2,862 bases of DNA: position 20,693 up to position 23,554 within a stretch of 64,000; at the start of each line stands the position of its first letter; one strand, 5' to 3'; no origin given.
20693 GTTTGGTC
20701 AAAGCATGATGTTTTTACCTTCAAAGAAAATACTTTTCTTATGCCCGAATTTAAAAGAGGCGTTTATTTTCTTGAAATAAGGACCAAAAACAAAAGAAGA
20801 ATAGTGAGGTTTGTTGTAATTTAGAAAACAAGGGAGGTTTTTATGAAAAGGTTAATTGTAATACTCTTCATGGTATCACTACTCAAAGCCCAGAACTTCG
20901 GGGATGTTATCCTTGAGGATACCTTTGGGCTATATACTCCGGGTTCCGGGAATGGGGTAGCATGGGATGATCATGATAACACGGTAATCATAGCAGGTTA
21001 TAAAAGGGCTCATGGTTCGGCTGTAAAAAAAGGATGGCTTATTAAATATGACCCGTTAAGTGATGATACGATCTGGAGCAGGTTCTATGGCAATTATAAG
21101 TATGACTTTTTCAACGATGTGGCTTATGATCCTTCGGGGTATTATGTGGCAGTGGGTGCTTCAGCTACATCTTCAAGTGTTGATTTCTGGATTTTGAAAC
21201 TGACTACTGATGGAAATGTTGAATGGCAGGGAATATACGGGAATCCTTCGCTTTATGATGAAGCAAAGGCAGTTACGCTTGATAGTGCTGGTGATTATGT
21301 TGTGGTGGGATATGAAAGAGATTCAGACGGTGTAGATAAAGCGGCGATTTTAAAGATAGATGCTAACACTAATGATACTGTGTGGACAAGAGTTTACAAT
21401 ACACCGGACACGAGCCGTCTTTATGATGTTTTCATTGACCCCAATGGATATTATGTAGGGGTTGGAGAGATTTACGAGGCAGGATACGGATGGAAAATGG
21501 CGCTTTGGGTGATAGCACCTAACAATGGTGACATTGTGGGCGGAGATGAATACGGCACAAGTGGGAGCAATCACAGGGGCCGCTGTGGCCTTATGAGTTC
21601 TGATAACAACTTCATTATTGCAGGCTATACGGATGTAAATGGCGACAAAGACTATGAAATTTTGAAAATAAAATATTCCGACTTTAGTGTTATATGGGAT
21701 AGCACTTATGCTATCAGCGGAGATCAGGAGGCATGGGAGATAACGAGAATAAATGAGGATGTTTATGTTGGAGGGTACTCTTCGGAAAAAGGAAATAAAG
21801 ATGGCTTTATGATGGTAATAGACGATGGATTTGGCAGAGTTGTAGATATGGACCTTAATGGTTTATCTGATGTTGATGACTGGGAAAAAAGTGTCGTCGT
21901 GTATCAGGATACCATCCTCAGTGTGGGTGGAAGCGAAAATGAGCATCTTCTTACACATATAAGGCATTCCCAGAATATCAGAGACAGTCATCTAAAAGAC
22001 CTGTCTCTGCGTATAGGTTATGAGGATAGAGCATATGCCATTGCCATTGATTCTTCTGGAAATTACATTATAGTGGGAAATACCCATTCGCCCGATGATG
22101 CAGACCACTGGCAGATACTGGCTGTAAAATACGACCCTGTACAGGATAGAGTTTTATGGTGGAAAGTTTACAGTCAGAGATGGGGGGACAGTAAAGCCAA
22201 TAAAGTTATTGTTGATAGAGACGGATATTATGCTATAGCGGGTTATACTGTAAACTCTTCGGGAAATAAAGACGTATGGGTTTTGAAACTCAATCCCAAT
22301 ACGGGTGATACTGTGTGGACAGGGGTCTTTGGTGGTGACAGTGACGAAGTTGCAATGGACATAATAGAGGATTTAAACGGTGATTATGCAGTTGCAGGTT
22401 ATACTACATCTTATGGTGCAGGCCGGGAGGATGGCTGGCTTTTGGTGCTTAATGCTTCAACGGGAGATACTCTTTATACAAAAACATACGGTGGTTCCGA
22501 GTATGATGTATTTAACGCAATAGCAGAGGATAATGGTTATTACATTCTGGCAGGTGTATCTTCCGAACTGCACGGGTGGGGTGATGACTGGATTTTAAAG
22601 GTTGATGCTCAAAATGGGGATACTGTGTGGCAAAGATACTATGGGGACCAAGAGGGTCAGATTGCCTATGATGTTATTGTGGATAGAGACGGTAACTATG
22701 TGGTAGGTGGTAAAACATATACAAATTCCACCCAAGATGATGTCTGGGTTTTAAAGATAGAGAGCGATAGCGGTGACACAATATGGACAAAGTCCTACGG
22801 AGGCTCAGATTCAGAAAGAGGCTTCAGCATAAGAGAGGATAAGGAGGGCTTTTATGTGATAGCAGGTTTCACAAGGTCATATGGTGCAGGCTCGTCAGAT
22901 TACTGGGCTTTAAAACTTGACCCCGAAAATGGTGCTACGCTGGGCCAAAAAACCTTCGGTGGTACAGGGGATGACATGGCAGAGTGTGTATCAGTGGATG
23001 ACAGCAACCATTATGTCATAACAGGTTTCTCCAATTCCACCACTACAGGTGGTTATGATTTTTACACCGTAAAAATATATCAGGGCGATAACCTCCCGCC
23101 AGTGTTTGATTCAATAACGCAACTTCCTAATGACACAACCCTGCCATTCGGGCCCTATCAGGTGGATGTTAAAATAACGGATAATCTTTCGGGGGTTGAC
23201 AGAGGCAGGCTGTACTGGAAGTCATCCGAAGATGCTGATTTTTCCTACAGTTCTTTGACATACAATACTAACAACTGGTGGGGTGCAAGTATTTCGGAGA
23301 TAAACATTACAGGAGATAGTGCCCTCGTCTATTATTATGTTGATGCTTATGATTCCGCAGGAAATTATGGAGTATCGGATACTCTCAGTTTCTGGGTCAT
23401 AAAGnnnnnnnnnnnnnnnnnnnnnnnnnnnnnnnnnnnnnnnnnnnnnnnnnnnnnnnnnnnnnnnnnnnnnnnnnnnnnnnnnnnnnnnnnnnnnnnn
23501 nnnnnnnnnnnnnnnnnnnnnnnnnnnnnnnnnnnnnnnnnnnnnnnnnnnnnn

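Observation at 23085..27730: Fourteen tandem ~107-aa repeats of an uncharacterised domain; some copies are nearly identical at the DNA level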

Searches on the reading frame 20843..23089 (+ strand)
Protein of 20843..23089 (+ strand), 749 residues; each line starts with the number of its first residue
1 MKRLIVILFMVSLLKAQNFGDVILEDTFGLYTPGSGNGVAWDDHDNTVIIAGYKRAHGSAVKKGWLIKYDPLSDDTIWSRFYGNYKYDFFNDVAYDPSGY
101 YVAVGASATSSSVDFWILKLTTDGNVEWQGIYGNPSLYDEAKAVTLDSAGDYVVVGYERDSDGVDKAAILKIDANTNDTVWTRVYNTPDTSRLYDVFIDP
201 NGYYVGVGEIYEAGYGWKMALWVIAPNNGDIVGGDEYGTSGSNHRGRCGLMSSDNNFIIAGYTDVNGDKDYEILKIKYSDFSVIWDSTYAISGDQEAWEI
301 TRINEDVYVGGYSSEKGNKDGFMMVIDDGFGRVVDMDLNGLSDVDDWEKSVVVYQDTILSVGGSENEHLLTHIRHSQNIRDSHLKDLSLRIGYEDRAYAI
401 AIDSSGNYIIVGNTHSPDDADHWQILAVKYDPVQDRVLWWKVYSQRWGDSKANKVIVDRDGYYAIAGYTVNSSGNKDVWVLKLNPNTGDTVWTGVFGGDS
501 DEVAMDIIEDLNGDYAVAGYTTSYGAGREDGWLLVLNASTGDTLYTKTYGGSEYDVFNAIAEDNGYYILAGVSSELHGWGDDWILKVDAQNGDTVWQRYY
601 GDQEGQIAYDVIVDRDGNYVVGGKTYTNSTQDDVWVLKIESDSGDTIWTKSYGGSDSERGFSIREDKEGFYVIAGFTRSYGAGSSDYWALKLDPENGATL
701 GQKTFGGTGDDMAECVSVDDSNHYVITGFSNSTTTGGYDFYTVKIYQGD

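Call 14: search_protein_families(library=pfam, proteins=[window:20843-23089:+], max_evalue=0.01)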
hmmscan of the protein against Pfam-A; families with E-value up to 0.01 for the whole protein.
window:20843-23089:+ (749 aa): 1 family
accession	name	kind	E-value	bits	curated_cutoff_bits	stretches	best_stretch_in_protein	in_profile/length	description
PF18416.6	GbpA_2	-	0.0053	17.4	26.6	0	484-505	12-33/101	N-acetylglucosamine binding protein domain 2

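Call 65: predict_structure(alignment_id=A3)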
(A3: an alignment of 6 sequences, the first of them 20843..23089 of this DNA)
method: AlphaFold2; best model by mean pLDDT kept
length: 749 residues; sequences in the alignment: 6
mean_pLDDT: 78.7   pTM: 0.52
mean pLDDT of the five models: 78.7, 77.6, 76.5, 75.3, 75.0
residues with pLDDT >= 90: 267; 70-90: 290; 50-70: 122; < 50: 70
segments of 3 or more residues with pLDDT < 50: 1-4, 12-34, 57-59, 365-371, 375-392, 524-526, 680-682
pLDDT, mean of each block of 10 residues (from residue 1): 51 37 29 58 80 62 77 72 77 88 84 85 89 77 91 92 88 89 84 92 93 83 92 87 86 90 76 90 81 75 78 66 75 62 60 61 47 42 32 78 93 74 86 76 75 95 94 85 90 84 94 95 66 94 91 85 95 74 90 92 78 95 74 86 92 74 93 80 71 92 73 90 88 65 70
secondary structure, 60 per line:
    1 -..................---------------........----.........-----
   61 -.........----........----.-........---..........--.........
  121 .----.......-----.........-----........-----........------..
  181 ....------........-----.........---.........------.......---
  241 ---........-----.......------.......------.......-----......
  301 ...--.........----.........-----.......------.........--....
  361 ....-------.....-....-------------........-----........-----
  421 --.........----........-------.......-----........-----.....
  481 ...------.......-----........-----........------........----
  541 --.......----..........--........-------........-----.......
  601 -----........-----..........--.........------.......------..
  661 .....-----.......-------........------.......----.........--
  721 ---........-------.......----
elements in order (helices of 4 or more, strands of 3 or more residues): H2-19 E35-42 E47-55 E62-70 E75-82 E89-96 E100-109 E112-121 E126-132 E138-146 E152-159 E165-172 E179-184 E191-198 E204-212 E216-224 E231-237 E244-251 E257-263 E270-276 E283-289 E295-303 E306-314 E319-327 E333-339 E346-354 E357-364 E372-376 H378-381 E395-402 E408-415 E423-431 E436-443 E451-457 E463-470 E476-483 E490-496 E502-509 E515-522 E529-536 E543-549 E554-563 E566-573 E581-588 E594-600 E606-613 E619-628 E631-639 E646-652 E659-665 E671-677 E685-692 E699-705 E710-718 E724-731 E739-745

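Call 69: fold_search(model_id=the predicted structure, library=pdb)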
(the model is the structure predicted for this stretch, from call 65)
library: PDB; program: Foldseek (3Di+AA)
matches with E <= 10: 1268; with E <= 0.001: 739
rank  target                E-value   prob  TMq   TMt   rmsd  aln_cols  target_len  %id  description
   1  7roo                  7.8e-21  1.00  0.43  0.49   2.9       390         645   24  Crystal structure of Friedel-Crafts alkylating enzyme CylK from Cylindospermum licheniforme with bromide (released 2022-03-23)
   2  7fh7                  1.0e-20  1.00  0.43  0.49   3.3       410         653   23  Friedel-Crafts alkylation enzyme CylK mutant Y37F (released 2022-02-16)
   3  7fh8                  1.4e-20  1.00  0.42  0.48   3.3       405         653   23  Friedel-Crafts alkylation enzyme CylK mutant H391A (released 2022-02-16)
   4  7ron                  1.6e-20  1.00  0.42  0.50   2.8       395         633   24  Crystal structure of the Friedel-Crafts alkylating enzyme CylK from Cylindospermum licheniforme (released 2022-03-23)
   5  7fh6                  2.3e-20  1.00  0.43  0.49   3.4       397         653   23  Friedel-Crafts alkylation enzyme CylK (released 2022-02-16)
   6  9e2g_2B               1.2e-17  1.00  0.34  0.41  19.8       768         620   11  Cryo-EM structure of 48 nm repeat of microtubule doublet from T. brucei flagellum (released 2025-03-12)
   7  8snb_4A               6.6e-16  1.00  0.35  0.42  19.3       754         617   10  atomic model of sea urchin sperm doublet microtubule (48-nm periodicity) (released 2023-06-28)
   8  8i7o_P1               6.9e-16  1.00  0.34  0.41  19.9       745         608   11  In situ structure of axonemal doublet microtubules in mouse sperm with 16-nm repeat (released 2023-10-11)
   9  8iyj_e                2.0e-15  1.00  0.35  0.42  19.0       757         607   10  Cryo-EM structure of the 48-nm repeat doublet microtubule from mouse sperm (released 2023-07-05)
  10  8snb_4B               2.3e-15  1.00  0.35  0.42  19.3       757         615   10  atomic model of sea urchin sperm doublet microtubule (48-nm periodicity) (released 2023-06-28)
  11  9n6z_LH               7.1e-15  1.00  0.36  0.34  14.9       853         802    9  SSU processome maturation and disassembly, State D (released 2025-11-05)
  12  9n78_LH               1.0e-14  1.00  0.36  0.36  17.0       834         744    9  SSU processome maturation and disassembly, State L (released 2025-11-05)
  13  6jp6_A                2.4e-14  1.00  0.13  0.11  29.5      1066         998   11  The X-ray structure of yeast tRNA methyltransferase complex of Trm7 and Trm734 essential for 2'-O-methylation at the f (released 2019-10-02)
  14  7rro_e                5.2e-14  1.00  0.33  0.40  19.1       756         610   11  Structure of the 48-nm repeat doublet microtubule from bovine tracheal cilia (released 2021-10-27)
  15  9g33_UQ               9.1e-14  1.00  0.37  0.34  13.4       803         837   10  Stalled 90S - Utp23-Krr1-deltaC3 (released 2025-06-18)
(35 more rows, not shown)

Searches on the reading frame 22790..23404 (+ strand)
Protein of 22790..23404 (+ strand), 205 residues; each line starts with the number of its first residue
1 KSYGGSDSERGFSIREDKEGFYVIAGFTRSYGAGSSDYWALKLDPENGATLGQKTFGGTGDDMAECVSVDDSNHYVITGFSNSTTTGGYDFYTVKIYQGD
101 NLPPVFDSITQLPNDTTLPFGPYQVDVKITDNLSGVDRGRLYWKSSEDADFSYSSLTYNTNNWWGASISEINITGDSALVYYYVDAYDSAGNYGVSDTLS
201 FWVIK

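Call 48: find_related_loci(query=window:22790-23404:+, collection=metagenome_contigs, flank=10000)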
Query window:22790-23404:+ (205 aa) in metagenome_contigs; peptide patterns used: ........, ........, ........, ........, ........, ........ (x = any residue, [..] = any of these).
50 stretches matched a pattern, but none encodes a relative of the query by tblastn (E <= 1e-3).
